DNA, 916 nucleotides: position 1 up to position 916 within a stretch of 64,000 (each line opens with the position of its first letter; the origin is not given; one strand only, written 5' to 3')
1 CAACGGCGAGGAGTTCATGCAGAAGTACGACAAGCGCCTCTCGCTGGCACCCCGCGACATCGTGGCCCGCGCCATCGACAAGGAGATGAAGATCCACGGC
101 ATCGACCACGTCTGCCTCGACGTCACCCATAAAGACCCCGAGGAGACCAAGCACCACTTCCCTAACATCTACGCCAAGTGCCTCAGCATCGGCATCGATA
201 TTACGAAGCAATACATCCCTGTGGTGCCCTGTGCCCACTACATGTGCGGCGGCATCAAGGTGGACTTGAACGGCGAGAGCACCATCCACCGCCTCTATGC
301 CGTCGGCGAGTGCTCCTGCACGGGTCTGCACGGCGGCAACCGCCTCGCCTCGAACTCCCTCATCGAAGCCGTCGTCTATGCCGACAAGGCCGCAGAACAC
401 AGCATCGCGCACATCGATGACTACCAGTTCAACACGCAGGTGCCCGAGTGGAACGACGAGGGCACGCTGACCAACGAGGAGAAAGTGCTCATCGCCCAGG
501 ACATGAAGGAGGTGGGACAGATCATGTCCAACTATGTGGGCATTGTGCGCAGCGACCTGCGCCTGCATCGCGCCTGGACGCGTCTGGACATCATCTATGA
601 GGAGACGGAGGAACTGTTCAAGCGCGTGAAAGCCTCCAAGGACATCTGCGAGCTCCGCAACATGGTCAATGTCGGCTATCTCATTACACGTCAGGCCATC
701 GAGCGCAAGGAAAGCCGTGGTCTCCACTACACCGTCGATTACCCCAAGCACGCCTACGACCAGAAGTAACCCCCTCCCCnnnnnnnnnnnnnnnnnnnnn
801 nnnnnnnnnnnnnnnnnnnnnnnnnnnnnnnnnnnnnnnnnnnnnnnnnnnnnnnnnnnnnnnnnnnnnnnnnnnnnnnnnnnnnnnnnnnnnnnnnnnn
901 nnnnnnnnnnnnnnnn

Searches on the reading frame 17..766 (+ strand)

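Call 50: search_protein_families(library=pfam, proteins=[window:17-766:+], max_evalue=0.00001)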
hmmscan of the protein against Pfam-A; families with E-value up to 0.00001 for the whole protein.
window:17-766:+ (250 aa): 2 families
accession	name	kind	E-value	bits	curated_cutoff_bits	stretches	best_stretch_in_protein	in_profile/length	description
PF00890.30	FAD_binding_2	-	8.4e-24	84.9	20.4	1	8-115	289-414/414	FAD binding domain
PF02910.25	Succ_DH_flav_C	-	8.5e-13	48.8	20.8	1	164-244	2-88/130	Fumarate reductase flavoprotein C-term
